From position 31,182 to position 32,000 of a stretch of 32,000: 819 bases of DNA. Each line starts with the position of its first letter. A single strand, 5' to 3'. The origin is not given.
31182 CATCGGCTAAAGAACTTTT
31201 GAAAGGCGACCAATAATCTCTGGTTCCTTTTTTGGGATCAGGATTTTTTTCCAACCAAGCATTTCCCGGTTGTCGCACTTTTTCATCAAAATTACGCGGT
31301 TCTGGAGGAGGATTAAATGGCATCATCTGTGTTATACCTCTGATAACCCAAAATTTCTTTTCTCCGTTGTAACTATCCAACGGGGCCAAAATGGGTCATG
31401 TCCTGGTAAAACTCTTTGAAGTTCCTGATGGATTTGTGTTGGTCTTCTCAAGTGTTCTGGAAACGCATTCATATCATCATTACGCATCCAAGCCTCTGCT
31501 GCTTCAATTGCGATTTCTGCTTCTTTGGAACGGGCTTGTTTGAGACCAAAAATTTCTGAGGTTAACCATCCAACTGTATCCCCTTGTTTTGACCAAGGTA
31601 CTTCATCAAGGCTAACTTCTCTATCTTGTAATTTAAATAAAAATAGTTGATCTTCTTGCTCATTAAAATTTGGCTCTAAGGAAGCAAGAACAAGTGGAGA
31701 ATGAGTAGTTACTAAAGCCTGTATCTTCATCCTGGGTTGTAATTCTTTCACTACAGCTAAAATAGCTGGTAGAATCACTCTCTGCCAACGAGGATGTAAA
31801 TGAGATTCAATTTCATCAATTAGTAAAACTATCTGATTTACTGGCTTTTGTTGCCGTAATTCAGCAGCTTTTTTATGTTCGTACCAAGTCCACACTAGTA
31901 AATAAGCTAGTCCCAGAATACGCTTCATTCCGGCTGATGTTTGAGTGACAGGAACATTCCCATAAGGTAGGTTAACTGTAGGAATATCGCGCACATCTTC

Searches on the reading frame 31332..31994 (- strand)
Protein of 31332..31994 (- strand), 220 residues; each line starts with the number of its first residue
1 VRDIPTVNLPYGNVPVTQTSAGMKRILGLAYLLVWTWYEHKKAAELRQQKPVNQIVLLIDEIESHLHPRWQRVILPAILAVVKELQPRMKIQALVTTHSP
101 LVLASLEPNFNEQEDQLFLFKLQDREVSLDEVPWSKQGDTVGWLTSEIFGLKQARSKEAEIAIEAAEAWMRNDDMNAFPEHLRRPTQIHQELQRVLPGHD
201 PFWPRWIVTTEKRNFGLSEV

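Call 5: search_protein_families(library=pfam, proteins=[window:31332-31994:-], max_evalue=0.1)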
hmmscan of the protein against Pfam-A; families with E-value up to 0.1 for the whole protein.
window:31332-31994:- (220 aa): 2 families
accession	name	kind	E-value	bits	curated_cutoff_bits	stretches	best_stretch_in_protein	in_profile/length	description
PF13304.12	AAA_21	-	9.7e-15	55.8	27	1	11-104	230-304/304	AAA domain, putative AbiEii toxin, Type IV TA system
PF13175.12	AAA_15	-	2e-12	47.9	32.1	1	13-101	295-372/374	AAA ATPase domain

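Call 68: search_protein_families(library=padloc, proteins=[window:31332-31994:-], max_evalue=0.001)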
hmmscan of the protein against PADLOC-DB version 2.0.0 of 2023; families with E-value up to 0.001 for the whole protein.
window:31332-31994:- (220 aa): 115 families (the best 25 are shown)
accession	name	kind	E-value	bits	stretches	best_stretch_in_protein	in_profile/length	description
PDLC00307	PtuA1|PtuA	-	8.9e-104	345.8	1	2-214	209-421/424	AAA ATPase domain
PDLC00270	PtuA1|PtuA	-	3.8e-73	244.7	1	2-213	416-623/627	AAA ATPase domain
PDLC00304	PtuA1|PtuA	-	1.3e-19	68.7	1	7-177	245-401/444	AAA ATPase domain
PDLC00295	PtuA1|PtuA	-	2.6e-19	67.7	1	12-171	252-398/451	AAA ATPase domain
PDLC02980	AriA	-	3.1e-18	64.8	1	12-104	231-304/304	-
PDLC00271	PtuA1|PtuA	-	1.5e-17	62.3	1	54-182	279-390/421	AAA ATPase domain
PDLC00281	PtuA1|PtuA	-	5e-17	60.1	1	53-166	289-396/448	AAA ATPase domain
PDLC00305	PtuA1|PtuA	-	5.3e-16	56.9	1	7-180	200-363/392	AAA ATPase domain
PDLC02913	ATPase_I-A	-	9.1e-16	56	1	55-176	365-472/508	-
PDLC00301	PtuA1|PtuA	-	2.1e-15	54.7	1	53-187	281-405/429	AAA ATPase domain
PDLC00278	PtuA1|PtuA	-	2.4e-15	54.7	1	12-176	247-395/436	AAA ATPase domain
PDLC00292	PtuA1|PtuA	-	4.9e-15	52.9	1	14-177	505-652/726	AAA ATPase domain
PDLC00279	PtuA1|PtuA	-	2.4e-14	51.3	1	18-187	234-391/416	AAA ATPase domain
PDLC00310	PtuA1|PtuA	-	3.4e-14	50.8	1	11-172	249-398/443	AAA ATPase domain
PDLC04734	PDC-M62A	-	5e-14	50.2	1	44-106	405-466/597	-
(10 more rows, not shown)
